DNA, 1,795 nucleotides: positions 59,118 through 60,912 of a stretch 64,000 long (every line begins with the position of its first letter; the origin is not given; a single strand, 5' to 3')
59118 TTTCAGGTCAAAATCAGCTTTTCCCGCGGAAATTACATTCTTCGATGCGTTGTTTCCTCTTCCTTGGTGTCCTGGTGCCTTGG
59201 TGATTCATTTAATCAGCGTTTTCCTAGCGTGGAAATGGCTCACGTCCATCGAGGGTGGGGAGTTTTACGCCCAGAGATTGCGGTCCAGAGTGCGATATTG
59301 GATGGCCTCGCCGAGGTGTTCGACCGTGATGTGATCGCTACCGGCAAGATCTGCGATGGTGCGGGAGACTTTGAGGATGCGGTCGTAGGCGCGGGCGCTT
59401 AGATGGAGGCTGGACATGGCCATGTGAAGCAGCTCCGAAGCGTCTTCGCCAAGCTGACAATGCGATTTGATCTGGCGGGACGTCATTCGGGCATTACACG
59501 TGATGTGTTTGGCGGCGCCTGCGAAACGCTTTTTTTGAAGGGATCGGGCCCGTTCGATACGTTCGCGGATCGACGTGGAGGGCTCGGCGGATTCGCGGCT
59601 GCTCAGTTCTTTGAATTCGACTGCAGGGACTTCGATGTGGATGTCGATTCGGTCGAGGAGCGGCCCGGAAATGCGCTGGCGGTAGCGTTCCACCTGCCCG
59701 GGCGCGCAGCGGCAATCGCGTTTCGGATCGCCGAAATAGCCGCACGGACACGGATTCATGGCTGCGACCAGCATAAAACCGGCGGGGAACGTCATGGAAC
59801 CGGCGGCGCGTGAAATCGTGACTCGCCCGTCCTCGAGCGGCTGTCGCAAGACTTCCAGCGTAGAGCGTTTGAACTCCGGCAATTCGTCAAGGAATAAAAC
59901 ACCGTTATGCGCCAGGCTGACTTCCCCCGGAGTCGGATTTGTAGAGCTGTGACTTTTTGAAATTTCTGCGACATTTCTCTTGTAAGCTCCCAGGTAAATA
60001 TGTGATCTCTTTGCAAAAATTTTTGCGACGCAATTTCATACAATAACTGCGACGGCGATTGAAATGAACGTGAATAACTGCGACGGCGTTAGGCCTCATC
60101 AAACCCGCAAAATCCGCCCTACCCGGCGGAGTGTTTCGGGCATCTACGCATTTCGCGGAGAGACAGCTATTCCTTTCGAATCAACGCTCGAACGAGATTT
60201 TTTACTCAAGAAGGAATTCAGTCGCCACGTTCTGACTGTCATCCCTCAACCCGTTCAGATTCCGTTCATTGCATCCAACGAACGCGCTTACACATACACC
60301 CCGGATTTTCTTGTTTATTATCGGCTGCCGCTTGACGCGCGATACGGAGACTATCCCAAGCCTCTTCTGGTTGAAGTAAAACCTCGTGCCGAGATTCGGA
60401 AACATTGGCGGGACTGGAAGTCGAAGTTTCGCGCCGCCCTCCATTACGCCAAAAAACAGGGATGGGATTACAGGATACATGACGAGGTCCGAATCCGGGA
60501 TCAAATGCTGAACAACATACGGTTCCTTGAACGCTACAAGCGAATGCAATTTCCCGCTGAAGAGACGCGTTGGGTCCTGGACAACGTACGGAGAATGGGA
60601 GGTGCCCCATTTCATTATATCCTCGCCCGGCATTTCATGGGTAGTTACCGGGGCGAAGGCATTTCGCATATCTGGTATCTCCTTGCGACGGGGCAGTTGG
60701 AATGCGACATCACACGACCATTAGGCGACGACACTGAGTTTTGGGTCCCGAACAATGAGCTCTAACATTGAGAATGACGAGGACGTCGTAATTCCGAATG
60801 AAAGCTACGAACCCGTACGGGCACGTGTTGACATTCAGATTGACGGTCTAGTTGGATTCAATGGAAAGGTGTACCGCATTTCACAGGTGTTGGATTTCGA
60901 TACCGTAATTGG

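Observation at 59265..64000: Tn7-like transposon (tnsA-tnsB-tnsC-tniQ) inserted inside comM in a non-proteobacterial-looking genome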

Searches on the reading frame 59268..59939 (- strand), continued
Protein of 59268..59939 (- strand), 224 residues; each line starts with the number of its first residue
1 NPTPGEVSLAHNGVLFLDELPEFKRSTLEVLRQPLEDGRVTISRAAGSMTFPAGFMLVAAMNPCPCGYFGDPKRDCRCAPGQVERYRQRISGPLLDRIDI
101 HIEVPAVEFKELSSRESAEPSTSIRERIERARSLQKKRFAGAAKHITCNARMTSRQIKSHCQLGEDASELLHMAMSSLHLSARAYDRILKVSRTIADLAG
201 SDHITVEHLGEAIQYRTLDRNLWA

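Call 46: list_cluster_members(proteins=[P0148, P0163, P0169, P0184, P0213, P0219, P0222, P0187, P0147, P0124])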
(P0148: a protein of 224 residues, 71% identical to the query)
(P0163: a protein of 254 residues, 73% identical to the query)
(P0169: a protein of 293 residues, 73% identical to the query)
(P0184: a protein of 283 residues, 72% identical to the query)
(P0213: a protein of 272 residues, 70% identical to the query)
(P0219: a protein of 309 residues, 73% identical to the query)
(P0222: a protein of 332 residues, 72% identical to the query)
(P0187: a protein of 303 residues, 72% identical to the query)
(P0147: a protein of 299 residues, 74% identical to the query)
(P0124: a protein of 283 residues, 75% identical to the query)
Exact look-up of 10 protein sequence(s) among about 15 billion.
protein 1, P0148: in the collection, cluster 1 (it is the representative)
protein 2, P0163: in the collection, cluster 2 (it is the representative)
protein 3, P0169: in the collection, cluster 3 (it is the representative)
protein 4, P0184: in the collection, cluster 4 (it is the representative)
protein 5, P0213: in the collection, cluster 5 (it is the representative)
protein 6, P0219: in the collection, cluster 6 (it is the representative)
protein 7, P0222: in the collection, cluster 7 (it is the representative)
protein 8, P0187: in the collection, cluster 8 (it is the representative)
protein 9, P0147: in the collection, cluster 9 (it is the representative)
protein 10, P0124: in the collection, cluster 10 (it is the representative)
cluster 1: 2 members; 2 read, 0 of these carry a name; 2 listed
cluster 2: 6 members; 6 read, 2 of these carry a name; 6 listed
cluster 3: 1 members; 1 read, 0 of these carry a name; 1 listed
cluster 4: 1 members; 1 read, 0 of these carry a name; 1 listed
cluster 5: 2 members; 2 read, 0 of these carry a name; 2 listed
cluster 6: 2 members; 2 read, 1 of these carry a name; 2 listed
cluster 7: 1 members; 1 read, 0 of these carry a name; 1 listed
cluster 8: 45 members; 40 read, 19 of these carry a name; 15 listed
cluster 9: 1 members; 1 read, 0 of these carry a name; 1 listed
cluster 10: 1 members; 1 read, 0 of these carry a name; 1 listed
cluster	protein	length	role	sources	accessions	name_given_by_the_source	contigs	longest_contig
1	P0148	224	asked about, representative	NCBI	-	-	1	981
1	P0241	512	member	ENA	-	-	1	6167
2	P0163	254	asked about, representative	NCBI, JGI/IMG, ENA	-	-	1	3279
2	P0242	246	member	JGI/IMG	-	magnesium chelatase family protein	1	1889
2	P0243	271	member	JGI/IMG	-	magnesium chelatase family protein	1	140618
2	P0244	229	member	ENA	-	-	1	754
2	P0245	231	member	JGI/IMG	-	-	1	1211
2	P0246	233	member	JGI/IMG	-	-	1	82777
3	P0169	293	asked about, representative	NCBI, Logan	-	-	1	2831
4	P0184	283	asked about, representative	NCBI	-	-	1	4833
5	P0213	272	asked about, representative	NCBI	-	-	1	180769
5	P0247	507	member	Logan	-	-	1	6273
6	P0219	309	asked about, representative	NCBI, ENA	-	-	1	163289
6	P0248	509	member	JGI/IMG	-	magnesium chelatase family protein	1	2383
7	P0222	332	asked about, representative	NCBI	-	-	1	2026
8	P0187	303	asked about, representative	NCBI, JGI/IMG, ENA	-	magnesium chelatase family protein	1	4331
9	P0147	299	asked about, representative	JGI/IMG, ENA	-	-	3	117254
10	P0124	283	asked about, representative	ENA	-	-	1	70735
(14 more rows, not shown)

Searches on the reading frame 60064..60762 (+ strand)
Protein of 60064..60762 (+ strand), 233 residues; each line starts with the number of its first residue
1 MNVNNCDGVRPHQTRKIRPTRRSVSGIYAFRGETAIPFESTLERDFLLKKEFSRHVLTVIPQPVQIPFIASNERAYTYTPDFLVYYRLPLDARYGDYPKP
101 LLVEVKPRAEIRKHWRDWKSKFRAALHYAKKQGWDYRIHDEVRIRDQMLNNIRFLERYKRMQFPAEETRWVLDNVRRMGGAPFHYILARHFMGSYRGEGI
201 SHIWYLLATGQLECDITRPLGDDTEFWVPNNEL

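Call 6: search_protein_families(library=pfam, proteins=[window:60064-60762:+], max_evalue=0.01)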
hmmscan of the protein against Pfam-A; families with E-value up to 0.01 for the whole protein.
window:60064-60762:+ (233 aa): 2 families
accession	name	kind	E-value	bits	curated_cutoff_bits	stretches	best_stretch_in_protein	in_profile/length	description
PF08722.17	Tn7_TnsA-like_N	-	1.9e-14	54.4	26.5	1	54-141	2-85/85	TnsA-like endonuclease N terminal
PF08721.17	Tn7_Tnp_TnsA_C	-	9.1e-09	36.1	23.4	1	144-216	2-83/83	TnsA endonuclease C terminal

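Call 7: search_protein_families(library=ncbifam, proteins=[window:60064-60762:+], max_evalue=0.01)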
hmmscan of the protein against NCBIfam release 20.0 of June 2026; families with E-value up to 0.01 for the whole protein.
window:60064-60762:+ (233 aa): 1 family
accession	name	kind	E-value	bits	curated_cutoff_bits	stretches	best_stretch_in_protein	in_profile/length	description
NF033179.1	TnsA_like_Actin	subfamily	9.9e-19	67.7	110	1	7-224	10-209/212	TnsA-like heteromeric transposase endonuclease subunit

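Call 70: search_solved_structures(query=window:60064-60762:+, max_evalue=1, show_alignments=1)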
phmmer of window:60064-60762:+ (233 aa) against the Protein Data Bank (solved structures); distinct sequences matched with E-value up to 1: 3.
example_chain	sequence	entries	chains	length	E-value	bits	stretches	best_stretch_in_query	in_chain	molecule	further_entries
9bw1_M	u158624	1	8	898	0.019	17.8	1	13-164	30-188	Integrase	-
4bry_A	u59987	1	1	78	0.77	12.5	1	112-180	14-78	GEMININ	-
6y4r_A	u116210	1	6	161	0.99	12.1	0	181-211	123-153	DotU family type IV/VI secretion system protein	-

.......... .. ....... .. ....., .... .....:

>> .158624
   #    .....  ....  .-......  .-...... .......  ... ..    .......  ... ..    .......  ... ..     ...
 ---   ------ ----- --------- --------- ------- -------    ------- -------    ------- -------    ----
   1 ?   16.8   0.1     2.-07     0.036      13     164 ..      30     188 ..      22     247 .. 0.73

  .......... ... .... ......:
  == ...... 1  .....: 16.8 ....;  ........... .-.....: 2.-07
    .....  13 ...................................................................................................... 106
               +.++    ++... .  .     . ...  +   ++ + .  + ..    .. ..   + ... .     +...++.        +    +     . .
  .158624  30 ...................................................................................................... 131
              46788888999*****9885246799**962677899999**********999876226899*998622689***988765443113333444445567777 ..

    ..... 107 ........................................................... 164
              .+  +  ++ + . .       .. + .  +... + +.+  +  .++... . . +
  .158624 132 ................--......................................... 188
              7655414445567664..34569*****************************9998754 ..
